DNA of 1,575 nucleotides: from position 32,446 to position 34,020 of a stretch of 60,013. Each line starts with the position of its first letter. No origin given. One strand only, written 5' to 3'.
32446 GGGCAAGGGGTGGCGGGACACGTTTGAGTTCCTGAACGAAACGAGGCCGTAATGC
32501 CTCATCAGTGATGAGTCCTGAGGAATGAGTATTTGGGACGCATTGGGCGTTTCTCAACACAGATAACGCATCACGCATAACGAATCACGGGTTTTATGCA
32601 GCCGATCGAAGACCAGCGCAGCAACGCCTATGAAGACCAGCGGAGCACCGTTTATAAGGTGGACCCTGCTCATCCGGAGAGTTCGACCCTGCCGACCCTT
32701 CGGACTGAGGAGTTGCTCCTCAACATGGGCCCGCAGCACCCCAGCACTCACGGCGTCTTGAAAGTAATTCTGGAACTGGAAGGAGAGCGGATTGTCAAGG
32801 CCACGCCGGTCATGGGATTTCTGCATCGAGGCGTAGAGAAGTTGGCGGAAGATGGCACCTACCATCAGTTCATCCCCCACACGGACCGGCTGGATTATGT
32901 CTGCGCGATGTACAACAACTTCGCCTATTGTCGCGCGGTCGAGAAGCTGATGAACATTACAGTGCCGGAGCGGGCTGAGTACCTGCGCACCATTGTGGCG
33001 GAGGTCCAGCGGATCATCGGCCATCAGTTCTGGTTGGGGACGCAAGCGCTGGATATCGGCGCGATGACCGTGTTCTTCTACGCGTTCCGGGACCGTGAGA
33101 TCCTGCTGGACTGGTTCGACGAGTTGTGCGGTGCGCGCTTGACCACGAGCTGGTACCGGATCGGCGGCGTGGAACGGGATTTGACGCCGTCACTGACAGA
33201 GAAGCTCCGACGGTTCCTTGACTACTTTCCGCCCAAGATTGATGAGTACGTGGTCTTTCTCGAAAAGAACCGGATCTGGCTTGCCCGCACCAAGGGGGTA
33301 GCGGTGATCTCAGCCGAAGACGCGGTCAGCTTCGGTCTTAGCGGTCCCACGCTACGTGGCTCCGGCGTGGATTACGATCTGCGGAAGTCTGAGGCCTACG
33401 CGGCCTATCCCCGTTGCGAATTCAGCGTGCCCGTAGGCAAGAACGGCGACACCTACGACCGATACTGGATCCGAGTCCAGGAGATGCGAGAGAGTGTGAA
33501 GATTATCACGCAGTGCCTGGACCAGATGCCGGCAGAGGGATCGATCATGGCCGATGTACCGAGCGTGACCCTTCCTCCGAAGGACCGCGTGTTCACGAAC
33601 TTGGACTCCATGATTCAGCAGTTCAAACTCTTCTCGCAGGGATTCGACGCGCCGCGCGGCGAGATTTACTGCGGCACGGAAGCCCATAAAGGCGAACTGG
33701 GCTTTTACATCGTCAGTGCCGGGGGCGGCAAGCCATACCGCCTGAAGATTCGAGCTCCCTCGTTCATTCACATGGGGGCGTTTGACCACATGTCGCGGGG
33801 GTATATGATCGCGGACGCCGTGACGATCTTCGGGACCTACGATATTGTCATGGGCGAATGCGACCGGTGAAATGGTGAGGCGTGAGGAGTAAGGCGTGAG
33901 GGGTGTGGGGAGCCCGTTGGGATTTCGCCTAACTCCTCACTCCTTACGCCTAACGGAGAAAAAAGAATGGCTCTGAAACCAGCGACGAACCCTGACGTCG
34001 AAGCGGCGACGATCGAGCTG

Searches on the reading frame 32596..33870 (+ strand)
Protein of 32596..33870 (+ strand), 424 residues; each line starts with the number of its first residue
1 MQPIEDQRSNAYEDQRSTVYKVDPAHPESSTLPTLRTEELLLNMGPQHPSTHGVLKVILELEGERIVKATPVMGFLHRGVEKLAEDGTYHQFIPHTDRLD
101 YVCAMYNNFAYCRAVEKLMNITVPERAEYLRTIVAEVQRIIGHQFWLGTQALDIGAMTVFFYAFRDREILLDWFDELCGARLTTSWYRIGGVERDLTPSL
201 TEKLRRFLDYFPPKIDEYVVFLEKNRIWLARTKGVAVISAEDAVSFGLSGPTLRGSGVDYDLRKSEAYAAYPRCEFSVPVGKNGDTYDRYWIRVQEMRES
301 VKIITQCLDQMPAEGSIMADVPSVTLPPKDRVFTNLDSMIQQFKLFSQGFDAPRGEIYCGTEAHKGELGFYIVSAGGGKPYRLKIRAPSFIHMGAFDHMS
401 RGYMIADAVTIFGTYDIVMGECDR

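Call 14: find_encoding_contigs(protein=window:32596-33870:+, flank=10000, max_places=6)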
Protein window:32596-33870:+ (424 aa): 13 contigs read that carry it; 6 places shown.
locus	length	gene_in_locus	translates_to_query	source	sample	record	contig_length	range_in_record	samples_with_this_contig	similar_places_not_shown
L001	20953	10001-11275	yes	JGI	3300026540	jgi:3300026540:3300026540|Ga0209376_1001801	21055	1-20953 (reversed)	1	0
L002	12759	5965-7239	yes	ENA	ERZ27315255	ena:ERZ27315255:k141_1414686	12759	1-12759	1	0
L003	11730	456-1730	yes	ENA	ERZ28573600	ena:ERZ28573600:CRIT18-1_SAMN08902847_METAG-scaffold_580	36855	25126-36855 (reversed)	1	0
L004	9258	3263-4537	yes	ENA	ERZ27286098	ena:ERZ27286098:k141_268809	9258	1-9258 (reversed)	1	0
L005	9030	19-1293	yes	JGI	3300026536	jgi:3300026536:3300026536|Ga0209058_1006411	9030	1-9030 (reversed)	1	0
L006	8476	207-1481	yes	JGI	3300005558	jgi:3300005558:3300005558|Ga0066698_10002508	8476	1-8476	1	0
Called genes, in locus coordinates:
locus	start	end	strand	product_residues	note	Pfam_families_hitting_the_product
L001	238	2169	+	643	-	PF02922:CBM_48, PF00128:Alpha-amylase, PF02806:Alpha-amylase_C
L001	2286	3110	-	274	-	PF08282:Hydrolase_3 (faint)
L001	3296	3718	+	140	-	-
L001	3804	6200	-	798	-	PF17764:PriA_3primeBD, PF18319:Zn_ribbon_PriA, PF18074:PriA_C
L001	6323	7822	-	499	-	PF00691:OmpA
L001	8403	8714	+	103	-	PF00507:Oxidored_q4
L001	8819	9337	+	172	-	PF01058:Oxidored_q6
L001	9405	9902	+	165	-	PF00329:Complex1_30kDa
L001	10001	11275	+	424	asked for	PF00346:Complex1_49kDa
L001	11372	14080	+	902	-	PF13510:Fer2_4, PF10588:NADH-G_4Fe-4S_3, PF12838:Fer4_7 (weak), PF14697:Fer4_21 (weak), PF22117:Fer4_Nqo3, PF04879:Molybdop_Fe4S4, PF00384:Molybdopterin, PF01568:Molydop_binding, +2 more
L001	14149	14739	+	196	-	PF13183:Fer4_8 (faint), PF13534:Fer4_17 (faint), PF13484:Fer4_16 (faint), PF14697:Fer4_21 (faint), PF13237:Fer4_10 (weak), PF12838:Fer4_7, PF13187:Fer4_9 (weak), PF00037:Fer4, +2 more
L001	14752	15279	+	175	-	PF00499:Oxidored_q3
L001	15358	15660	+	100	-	PF00420:Oxidored_q2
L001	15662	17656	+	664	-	PF00662:Proton_antipo_N, PF00361:Proton_antipo_M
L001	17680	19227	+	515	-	PF00361:Proton_antipo_M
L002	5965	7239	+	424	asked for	PF00346:Complex1_49kDa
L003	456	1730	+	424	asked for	PF00346:Complex1_49kDa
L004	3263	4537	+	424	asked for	PF00346:Complex1_49kDa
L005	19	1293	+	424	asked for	PF00346:Complex1_49kDa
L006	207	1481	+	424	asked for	PF00346:Complex1_49kDa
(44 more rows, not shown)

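Call 41: find_related_loci(query=window:32596-33870:+, collection=metagenome_contigs, flank=10000)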
Query window:32596-33870:+ (424 aa) in metagenome_contigs; peptide patterns used: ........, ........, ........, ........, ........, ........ (x = any residue, [..] = any of these).
600 stretches matched a pattern (row limit reached: there are more); 571 encode a relative of the query (tblastn E <= 1e-3); the best 80 are kept; 80 distinct loci.
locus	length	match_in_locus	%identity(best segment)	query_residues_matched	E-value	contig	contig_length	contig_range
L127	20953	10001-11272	100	1-424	0e+0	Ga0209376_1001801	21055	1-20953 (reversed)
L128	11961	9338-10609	98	1-424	0e+0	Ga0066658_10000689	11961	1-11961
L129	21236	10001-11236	96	13-424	0e+0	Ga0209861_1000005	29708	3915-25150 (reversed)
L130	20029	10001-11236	95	13-424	0e+0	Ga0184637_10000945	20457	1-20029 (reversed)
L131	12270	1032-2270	94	11-424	0e+0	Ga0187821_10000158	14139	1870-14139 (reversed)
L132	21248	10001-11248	93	8-424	0e+0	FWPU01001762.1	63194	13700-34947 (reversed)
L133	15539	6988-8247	91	4-424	0e+0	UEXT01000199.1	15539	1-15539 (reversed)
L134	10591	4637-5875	93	11-424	0e+0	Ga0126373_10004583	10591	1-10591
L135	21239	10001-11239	93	11-424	0e+0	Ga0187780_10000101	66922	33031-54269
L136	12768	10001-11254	91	6-424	0e+0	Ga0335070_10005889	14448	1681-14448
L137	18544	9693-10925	93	13-424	0e+0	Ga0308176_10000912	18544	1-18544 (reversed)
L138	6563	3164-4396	93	13-424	0e+0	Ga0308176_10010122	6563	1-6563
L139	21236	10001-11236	93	13-424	0e+0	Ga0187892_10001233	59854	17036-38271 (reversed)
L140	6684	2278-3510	93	13-424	0e+0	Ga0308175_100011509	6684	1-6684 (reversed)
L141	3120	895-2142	91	8-424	0e+0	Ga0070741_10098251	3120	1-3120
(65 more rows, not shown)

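Call 63: list_cluster_members(proteins=[window:32596-33870:+, window:33967-36675:+, window:52199-52789:-])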
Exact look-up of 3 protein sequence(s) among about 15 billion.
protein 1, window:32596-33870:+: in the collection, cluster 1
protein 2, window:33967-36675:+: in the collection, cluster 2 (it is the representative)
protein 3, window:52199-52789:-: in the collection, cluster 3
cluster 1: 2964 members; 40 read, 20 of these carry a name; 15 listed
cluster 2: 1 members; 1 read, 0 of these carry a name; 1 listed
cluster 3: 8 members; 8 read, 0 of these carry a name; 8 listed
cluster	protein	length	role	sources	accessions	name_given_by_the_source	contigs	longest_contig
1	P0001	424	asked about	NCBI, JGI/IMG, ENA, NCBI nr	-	-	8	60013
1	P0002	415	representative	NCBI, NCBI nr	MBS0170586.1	MAG: NADH dehydrogenase (quinone) subunit D [Nitrospira sp.] | NADH dehydrogenase (quinone) subunit D [Nitrospira sp.]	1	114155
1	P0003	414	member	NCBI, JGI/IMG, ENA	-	NADH dehydrogenase I D subunit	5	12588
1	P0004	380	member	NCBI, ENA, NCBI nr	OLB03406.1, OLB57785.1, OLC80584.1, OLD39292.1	MAG: NADH dehydrogenase (quinone) subunit D [Nitrospirae bacterium 13_2_20CM_2_62_8] | MAG: NADH dehydrogenase (quinone) subunit D [Nitrospirae bacterium 13_2_20CM_62_7]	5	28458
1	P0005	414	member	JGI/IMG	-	NADH dehydrogenase I D subunit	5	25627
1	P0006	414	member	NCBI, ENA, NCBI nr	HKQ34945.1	MAG TPA: NADH dehydrogenase (quinone) subunit D [Nitrospiraceae bacterium] | NADH dehydrogenase (quinone) subunit D [Nitrospiraceae bacterium]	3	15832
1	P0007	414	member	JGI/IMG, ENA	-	NADH-quinone oxidoreductase subunit D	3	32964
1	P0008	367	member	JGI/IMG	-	NADH-quinone oxidoreductase subunit D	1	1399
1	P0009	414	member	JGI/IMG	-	NADH-quinone oxidoreductase subunit D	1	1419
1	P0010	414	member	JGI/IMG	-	NADH dehydrogenase I D subunit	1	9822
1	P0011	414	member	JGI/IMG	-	NADH dehydrogenase I D subunit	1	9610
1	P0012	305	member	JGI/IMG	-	NADH:ubiquinone oxidoreductase subunit D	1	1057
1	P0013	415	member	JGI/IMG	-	NADH-quinone oxidoreductase subunit D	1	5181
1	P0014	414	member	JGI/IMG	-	NADH dehydrogenase I D subunit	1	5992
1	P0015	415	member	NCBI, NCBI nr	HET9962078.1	MAG TPA: NADH dehydrogenase (quinone) subunit D [Nitrospiraceae bacterium] | NADH dehydrogenase (quinone) subunit D [Nitrospiraceae bacterium]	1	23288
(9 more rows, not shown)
